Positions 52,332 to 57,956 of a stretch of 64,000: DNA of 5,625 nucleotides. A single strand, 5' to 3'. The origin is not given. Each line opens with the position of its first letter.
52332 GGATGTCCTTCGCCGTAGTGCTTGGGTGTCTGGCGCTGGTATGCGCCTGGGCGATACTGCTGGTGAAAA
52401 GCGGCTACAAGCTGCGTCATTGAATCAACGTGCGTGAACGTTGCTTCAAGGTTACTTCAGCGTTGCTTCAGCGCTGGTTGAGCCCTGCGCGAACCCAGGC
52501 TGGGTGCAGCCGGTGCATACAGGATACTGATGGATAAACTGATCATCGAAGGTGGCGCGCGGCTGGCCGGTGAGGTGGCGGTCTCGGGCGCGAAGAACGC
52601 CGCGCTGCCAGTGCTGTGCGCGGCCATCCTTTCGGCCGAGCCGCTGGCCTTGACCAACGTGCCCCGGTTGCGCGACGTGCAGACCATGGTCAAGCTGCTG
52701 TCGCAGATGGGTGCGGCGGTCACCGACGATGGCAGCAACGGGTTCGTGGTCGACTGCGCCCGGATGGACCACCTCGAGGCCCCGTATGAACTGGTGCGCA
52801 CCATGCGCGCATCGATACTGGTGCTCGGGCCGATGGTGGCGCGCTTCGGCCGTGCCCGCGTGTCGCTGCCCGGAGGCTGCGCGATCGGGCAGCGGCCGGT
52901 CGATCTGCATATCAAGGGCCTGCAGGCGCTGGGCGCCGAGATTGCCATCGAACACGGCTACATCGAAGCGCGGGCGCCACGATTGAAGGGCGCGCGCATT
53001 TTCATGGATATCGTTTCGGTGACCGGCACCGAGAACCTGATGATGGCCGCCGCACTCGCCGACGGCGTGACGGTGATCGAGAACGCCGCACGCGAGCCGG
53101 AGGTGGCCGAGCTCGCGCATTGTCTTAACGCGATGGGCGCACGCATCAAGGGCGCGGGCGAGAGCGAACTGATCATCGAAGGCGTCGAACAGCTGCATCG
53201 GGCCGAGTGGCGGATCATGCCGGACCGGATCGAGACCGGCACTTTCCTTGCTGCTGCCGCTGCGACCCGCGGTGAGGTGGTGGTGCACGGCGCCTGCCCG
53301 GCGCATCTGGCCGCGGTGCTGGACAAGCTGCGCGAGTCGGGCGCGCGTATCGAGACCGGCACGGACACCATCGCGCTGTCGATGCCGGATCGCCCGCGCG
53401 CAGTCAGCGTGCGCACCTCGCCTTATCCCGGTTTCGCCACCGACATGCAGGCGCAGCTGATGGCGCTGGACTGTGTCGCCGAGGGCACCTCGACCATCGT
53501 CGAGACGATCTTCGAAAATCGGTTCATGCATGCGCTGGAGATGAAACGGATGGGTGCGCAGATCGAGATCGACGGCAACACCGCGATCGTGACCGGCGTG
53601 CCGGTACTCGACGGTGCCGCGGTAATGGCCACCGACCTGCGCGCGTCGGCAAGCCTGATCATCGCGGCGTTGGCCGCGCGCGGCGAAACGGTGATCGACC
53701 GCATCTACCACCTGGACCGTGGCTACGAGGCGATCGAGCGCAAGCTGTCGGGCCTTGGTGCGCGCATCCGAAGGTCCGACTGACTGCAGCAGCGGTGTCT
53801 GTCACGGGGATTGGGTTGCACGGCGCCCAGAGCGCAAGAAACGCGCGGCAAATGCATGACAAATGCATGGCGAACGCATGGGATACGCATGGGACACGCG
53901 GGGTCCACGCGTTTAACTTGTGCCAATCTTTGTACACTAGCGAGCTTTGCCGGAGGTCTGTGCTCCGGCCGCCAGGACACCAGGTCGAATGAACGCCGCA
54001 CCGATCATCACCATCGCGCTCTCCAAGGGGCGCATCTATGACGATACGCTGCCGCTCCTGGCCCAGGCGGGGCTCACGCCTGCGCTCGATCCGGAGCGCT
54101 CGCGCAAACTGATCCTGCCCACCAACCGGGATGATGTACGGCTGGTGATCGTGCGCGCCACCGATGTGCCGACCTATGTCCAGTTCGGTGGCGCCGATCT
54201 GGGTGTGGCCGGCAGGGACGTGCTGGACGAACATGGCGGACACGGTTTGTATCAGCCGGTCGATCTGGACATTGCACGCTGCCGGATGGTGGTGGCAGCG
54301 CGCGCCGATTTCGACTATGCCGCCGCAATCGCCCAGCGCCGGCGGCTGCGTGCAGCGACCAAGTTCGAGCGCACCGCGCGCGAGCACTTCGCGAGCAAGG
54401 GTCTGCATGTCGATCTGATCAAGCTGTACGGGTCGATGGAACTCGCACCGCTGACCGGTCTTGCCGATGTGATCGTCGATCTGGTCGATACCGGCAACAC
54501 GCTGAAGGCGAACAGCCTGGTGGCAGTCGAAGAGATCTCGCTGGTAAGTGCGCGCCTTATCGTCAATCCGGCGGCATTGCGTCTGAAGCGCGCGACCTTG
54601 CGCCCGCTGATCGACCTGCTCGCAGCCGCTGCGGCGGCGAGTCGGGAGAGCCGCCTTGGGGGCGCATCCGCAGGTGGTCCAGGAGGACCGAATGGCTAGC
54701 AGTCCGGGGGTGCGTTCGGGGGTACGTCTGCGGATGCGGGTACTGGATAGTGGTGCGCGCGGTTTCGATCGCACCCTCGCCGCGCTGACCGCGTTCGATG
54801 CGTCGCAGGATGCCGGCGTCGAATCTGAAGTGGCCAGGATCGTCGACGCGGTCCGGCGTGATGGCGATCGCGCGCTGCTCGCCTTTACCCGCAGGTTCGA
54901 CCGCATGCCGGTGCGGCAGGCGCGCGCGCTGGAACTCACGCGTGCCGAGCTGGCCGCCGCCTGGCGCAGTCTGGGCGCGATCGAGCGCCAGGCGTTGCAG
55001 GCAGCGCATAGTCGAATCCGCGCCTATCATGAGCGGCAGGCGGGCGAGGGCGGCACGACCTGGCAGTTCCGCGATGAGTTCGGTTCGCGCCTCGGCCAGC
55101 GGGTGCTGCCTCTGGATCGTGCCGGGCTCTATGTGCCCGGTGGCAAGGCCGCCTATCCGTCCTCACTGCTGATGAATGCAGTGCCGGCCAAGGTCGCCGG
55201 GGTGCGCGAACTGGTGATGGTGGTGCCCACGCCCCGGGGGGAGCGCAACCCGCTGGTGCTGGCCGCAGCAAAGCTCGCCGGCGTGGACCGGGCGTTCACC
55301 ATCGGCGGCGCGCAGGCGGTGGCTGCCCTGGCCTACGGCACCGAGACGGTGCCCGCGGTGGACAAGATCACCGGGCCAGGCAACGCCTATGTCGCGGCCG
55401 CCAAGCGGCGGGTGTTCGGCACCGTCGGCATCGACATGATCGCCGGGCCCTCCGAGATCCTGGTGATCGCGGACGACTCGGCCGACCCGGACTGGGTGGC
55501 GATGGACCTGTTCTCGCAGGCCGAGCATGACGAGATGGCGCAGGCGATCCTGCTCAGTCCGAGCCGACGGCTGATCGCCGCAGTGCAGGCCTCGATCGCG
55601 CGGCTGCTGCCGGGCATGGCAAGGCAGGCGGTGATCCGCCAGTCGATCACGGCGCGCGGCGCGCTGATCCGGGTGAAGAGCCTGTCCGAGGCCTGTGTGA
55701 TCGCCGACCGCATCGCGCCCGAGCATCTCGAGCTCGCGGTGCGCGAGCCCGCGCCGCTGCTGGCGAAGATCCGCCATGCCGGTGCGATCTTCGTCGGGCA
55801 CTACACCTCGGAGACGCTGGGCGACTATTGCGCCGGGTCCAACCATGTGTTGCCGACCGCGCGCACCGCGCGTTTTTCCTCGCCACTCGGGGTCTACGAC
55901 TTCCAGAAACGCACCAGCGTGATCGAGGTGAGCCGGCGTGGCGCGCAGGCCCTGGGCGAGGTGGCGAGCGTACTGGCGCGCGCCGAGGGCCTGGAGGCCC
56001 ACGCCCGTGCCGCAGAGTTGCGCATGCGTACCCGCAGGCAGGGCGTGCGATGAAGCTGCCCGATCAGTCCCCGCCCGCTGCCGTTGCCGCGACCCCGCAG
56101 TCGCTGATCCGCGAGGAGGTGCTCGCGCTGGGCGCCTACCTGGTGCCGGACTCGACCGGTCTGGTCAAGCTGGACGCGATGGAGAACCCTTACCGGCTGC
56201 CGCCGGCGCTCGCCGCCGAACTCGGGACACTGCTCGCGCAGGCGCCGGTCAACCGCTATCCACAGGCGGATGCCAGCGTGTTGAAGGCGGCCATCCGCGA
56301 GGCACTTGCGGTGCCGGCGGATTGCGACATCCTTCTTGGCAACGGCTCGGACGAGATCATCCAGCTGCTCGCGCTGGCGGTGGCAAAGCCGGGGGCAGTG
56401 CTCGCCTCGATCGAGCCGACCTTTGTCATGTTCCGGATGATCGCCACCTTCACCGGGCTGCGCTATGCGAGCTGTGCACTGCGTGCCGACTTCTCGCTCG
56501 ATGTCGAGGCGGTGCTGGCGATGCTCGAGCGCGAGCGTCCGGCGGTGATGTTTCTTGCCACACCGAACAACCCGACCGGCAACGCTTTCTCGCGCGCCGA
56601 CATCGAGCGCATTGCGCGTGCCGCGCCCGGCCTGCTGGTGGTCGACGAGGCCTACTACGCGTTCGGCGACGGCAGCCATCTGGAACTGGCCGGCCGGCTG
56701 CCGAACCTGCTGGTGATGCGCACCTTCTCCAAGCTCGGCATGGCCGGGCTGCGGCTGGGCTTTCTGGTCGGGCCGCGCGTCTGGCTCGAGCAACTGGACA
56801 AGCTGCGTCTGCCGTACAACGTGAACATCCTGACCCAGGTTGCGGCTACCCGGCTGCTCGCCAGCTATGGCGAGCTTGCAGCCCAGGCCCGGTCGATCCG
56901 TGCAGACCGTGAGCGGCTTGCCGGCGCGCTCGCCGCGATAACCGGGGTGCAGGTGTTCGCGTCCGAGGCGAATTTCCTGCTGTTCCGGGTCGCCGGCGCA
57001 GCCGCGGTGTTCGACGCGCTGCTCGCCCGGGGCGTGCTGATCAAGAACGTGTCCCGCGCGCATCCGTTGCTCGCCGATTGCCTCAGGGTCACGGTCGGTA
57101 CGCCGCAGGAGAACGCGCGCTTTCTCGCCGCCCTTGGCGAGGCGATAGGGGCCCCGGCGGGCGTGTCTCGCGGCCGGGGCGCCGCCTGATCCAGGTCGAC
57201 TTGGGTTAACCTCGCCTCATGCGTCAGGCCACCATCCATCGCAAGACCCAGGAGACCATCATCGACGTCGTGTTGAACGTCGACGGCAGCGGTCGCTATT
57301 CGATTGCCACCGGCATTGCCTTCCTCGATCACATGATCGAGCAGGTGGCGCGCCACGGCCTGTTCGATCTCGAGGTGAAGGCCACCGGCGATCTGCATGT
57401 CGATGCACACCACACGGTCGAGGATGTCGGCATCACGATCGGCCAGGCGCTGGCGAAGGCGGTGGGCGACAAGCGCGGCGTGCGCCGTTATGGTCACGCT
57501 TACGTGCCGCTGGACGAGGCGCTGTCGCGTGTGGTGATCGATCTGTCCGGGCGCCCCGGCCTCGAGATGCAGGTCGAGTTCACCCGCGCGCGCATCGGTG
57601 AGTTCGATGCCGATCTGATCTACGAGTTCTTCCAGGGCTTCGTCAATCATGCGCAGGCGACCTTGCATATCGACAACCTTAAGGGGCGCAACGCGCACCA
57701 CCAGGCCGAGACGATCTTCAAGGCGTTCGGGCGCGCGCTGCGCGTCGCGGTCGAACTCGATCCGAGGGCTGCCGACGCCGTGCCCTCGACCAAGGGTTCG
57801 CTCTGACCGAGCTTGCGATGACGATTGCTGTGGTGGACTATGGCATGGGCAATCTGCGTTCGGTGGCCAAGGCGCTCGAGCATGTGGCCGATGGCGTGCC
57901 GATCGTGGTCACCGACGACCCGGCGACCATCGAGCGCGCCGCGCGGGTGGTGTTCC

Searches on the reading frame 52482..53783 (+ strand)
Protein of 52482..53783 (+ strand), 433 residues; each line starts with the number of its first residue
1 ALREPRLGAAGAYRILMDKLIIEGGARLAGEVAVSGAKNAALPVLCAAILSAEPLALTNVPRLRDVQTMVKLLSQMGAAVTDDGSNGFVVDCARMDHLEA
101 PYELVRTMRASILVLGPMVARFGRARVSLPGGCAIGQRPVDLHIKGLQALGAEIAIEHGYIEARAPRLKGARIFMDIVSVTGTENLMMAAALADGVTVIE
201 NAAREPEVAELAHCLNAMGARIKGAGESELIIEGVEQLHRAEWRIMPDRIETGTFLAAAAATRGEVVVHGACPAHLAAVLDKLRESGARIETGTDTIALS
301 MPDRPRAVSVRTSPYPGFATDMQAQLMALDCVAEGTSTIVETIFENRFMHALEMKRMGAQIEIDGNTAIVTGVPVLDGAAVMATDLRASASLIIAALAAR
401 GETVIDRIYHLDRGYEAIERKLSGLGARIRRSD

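Call 51: search_protein_families(library=pfam, proteins=[window:52482-53783:+], max_evalue=0.0001)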
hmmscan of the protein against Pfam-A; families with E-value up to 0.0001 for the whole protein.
window:52482-53783:+ (433 aa): 1 family
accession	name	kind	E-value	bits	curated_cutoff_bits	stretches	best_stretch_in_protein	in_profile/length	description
PF00275.25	EPSP_synthase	-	3.3e-117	392.2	22.8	1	23-422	2-417/417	EPSP synthase (3-phosphoshikimate 1-carboxyvinyltransferase)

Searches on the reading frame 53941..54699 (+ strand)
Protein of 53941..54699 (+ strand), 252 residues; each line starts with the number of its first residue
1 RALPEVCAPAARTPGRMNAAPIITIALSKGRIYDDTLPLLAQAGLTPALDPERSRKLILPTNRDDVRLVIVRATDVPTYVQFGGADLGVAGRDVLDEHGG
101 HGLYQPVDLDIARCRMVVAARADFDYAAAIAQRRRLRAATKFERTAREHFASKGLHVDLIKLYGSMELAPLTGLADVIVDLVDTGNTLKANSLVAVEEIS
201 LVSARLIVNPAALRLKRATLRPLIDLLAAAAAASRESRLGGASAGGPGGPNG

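Call 51: search_protein_families(library=pfam, proteins=[window:53941-54699:+], max_evalue=0.0001)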
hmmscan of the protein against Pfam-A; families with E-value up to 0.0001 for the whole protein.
window:53941-54699:+ (252 aa): 1 family
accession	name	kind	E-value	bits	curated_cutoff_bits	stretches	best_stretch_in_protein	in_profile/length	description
PF01634.23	HisG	-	6.9e-49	166.3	25.5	1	72-227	1-156/158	ATP phosphoribosyltransferase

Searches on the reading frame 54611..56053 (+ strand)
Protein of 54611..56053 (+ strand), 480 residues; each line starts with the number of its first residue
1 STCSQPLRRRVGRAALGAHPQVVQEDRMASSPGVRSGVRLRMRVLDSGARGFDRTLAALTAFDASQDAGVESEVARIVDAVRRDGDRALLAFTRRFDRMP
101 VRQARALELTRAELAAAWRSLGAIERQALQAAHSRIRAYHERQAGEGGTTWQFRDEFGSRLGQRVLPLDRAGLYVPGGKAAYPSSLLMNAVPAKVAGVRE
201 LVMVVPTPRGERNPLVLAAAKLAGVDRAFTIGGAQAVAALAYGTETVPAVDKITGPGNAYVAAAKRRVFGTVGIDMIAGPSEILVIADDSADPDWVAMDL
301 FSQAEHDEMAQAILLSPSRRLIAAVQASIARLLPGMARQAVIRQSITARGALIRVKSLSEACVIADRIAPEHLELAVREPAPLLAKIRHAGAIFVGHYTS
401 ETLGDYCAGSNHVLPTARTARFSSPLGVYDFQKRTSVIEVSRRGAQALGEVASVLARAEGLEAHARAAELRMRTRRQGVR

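Call 51: search_protein_families(library=pfam, proteins=[window:54611-56053:+], max_evalue=0.0001)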
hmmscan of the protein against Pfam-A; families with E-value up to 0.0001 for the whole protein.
window:54611-56053:+ (480 aa): 1 family
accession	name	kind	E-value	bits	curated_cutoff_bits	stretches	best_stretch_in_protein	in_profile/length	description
PF00815.25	Histidinol_dh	-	4.2e-164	546.9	27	1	65-472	6-411/411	Histidinol dehydrogenase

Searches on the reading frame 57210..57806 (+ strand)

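Call 54: search_protein_families(library=pfam, proteins=[window:57210-57806:+], max_evalue=0.0001)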
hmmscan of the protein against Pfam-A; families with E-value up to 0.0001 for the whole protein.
window:57210-57806:+ (198 aa): 1 family
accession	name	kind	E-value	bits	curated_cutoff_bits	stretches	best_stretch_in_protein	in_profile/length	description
PF00475.24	IGPD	-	4.7e-66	221.8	27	1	34-177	1-144/144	Imidazoleglycerol-phosphate dehydratase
